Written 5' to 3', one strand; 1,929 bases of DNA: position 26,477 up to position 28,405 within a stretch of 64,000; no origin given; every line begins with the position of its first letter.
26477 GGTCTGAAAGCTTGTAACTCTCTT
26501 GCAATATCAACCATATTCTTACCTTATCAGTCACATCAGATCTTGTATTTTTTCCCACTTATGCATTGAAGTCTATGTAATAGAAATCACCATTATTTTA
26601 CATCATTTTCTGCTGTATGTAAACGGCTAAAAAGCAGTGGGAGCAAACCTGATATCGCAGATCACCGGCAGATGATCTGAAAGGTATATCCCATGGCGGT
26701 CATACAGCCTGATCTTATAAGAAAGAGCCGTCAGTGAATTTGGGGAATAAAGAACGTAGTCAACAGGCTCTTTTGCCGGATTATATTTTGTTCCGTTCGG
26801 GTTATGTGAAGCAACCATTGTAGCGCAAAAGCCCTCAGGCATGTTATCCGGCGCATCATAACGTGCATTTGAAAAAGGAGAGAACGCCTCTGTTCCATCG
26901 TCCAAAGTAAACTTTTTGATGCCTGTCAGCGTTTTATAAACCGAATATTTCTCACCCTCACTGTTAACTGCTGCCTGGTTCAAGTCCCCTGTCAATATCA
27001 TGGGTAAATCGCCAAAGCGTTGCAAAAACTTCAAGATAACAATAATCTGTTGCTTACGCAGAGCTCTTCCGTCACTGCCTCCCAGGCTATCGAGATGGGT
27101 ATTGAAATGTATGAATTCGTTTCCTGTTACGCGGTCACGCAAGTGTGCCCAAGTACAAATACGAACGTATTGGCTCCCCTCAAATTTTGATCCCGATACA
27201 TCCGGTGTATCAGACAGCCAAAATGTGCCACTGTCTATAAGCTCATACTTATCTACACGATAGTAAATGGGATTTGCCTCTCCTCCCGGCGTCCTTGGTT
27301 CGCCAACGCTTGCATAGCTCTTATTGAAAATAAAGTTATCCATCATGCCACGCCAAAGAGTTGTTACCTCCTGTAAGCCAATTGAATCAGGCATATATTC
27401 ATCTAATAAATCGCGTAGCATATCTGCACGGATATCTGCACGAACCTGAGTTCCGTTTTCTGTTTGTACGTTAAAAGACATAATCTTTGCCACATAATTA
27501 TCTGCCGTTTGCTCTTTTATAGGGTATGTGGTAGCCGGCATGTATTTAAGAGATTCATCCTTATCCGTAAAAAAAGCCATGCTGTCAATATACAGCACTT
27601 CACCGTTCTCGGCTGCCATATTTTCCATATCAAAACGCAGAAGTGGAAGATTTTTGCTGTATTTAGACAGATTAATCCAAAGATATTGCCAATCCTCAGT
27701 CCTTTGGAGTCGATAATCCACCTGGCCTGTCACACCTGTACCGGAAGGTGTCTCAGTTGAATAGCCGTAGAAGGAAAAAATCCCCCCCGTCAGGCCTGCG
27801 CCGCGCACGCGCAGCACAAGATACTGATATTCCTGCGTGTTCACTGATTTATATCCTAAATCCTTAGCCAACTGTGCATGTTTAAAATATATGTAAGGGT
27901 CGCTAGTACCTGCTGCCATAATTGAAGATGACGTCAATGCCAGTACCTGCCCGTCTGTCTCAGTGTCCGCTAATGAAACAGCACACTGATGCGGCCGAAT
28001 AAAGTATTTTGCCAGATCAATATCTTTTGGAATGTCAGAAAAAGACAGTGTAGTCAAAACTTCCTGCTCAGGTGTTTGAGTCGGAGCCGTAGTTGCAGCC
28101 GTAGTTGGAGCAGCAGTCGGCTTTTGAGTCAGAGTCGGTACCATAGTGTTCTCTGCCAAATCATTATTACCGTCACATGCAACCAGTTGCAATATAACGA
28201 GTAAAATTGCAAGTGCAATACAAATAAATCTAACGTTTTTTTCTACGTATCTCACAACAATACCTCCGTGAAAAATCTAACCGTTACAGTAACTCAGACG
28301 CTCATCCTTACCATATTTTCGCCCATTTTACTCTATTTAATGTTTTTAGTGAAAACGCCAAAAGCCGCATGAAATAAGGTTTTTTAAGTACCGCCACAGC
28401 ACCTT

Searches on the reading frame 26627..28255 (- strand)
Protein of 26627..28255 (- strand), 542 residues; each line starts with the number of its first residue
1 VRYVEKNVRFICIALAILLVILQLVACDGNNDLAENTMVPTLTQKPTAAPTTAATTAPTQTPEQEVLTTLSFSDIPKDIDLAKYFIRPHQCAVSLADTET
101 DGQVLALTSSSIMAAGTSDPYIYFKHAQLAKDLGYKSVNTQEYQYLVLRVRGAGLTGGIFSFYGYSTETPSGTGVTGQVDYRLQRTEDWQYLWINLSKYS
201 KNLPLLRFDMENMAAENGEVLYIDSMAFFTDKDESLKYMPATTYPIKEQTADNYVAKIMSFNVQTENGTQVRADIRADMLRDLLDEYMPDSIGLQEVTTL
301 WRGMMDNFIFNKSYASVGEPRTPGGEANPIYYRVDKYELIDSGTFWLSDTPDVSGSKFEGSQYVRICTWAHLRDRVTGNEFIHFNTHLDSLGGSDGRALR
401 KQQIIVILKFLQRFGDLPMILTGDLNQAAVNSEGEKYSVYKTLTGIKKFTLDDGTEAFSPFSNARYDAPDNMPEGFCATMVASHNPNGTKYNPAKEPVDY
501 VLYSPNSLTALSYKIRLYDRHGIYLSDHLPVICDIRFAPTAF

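Call 28: search_protein_families(library=pfam, proteins=[window:26627-28255:-], max_evalue=0.001)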
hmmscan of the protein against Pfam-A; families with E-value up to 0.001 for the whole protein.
window:26627-28255:- (542 aa): 1 family
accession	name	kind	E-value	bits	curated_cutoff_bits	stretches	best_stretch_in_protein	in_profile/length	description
PF03372.29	Exo_endo_phos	-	1.3e-10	41.9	24.5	1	259-528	1-225/225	Endonuclease/Exonuclease/phosphatase family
